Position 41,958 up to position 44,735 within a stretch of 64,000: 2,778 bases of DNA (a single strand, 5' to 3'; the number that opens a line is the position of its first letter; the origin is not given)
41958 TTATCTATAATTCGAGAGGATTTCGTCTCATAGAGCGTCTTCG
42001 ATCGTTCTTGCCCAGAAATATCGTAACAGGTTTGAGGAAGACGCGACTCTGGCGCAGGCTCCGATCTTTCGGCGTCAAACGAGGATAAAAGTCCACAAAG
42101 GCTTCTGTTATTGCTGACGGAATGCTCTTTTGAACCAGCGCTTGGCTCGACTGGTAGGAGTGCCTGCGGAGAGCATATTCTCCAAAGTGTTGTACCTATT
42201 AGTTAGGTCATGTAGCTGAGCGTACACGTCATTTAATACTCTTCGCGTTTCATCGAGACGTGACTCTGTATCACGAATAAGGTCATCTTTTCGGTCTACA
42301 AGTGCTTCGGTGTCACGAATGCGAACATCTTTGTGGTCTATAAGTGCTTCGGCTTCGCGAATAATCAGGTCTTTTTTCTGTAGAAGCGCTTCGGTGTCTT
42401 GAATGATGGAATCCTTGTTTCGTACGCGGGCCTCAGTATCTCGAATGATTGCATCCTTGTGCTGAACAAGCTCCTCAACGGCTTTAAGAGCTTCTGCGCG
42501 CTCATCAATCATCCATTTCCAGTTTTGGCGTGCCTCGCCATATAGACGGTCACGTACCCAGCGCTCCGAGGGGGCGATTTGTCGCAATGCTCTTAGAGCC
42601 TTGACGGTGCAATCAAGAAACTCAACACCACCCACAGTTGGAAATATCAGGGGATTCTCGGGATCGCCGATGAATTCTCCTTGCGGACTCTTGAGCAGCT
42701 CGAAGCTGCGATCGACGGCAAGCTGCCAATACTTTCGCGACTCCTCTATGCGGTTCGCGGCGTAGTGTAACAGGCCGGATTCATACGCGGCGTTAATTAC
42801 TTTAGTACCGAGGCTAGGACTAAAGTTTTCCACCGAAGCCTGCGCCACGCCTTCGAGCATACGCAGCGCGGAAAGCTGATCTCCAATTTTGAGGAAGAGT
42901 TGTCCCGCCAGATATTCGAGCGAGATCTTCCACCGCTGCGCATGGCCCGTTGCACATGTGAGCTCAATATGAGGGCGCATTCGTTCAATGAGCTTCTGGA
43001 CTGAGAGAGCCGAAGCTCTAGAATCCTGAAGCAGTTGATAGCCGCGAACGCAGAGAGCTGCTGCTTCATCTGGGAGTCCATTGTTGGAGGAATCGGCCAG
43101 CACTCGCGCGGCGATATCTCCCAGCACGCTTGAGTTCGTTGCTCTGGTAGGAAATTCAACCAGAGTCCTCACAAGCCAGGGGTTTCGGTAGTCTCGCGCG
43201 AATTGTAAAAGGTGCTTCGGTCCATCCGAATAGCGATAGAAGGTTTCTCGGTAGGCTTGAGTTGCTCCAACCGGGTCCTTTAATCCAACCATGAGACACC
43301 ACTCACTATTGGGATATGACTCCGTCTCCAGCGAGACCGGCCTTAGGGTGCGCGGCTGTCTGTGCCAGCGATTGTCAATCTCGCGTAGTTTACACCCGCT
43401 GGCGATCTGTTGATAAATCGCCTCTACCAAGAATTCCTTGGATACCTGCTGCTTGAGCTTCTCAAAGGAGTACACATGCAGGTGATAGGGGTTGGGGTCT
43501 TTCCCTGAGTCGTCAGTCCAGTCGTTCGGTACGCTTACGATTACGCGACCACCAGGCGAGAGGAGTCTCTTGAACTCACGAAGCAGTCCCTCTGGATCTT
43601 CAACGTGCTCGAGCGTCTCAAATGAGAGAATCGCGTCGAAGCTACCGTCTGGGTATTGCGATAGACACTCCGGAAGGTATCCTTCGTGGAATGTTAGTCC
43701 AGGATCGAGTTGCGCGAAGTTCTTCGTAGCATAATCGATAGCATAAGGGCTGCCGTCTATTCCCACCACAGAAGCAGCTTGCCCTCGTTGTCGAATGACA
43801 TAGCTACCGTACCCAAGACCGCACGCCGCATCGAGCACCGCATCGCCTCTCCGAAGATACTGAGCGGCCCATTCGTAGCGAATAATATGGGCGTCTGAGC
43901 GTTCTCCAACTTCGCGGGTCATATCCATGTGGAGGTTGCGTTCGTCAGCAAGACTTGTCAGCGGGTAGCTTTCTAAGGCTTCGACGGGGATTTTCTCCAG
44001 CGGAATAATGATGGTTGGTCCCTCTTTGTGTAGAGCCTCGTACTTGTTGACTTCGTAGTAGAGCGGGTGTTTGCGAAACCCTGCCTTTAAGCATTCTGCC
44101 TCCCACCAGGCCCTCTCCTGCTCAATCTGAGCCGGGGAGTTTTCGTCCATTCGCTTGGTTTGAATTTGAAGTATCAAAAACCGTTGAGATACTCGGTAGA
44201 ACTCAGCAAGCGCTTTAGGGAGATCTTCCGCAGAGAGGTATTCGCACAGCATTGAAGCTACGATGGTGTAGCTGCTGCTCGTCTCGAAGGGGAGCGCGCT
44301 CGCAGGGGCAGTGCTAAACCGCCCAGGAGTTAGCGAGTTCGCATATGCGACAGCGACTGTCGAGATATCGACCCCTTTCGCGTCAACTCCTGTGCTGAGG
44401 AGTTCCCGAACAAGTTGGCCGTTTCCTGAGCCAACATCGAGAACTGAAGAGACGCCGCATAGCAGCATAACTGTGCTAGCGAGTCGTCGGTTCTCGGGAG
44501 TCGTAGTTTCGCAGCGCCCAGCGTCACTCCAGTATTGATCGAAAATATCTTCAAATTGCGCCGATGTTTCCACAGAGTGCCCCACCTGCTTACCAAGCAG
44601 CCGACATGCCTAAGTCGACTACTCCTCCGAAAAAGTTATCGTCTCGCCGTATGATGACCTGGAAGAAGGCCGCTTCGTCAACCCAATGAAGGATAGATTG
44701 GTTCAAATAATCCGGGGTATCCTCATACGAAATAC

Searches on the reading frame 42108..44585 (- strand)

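Call 81: search_protein_families(library=ncbifam, proteins=[window:42108-44585:-], max_evalue=0.00001)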
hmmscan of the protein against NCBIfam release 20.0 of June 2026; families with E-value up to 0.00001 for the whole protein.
window:42108-44585:- (825 aa): 28 families (the best 25 are shown)
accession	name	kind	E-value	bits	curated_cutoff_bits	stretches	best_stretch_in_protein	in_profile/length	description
NF045667.1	MTase_DVU1556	equivalog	1.1e-22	80.6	155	2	244-351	20-120/213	DVU_1556 family methyltransferase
NF043040.1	corrin_prot_MT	hypoth_equivalog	2.5e-16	59.8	180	1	236-350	31-147/216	corrinoid protein-associated methyltransferase CpaM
TIGR01983.1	UbiG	equivalog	8.5e-16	57.9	102.95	1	247-354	50-155/228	bifunctional 2-polyprenyl-6-hydroxyphenol methylase/3-demethylubiquinol 3-O-methyltransferase UbiG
TIGR02081.1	metW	equivalog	6.8e-14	51.9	189.5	1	241-354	8-111/194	methionine biosynthesis protein MetW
NF047649.1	MTase_UXPK_star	exception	2.8e-13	49.5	460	1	244-350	75-181/283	methyltransferase/UXPK-star double selenoprotein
TIGR02072.1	BioC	equivalog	5.2e-13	49.4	184.95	1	248-352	36-134/244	malonyl-ACP O-methyltransferase BioC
NF041537.1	ArsM_AhpD_UU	exception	5.4e-13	48.4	510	1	244-350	74-180/345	arsenite methyltransferase/AhpD domain selenoprotein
NF001244.0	PRK00216.1-5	equivalog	7.4e-12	45.1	216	1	245-350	47-153/236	bifunctional demethylmenaquinone methyltransferase/2-methoxy-6-polyprenyl-1,4-benzoquinol methylase UbiE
TIGR01934.1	MenG_MenH_UbiE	subfamily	1.6e-11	43.9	158.35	1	245-350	38-141/223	ubiquinone/menaquinone biosynthesis methyltransferase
NF045825.1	FAmtase_mtf2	equivalog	7.3e-10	38.5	400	1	238-349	50-157/248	fatty-acid O-methyltransferase Mtf2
NF008823.0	PRK11873.1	subfamily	9.2e-10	38.4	263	1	243-351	74-182/272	arsenite methyltransferase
TIGR02021.1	BchM-ChlM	equivalog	1.2e-09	38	158.9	0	239-343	47-145/218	magnesium protoporphyrin IX methyltransferase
NF045823.1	PthPhpthDimycoMt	equivalog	2.1e-09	37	300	1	227-349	46-165/256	phthiotriol/phenolphthiotriol dimycocerosates methyltransferase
NF041536.1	ArsM_DUF2284_UU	exception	3.1e-09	35.7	575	1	245-351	75-181/459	arsenite methyltransferase/DUF2284 domain selenoprotein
NF007610.0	PRK10258.1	equivalog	4e-09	36.2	342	0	245-350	41-138/251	malonyl-ACP O-methyltransferase BioC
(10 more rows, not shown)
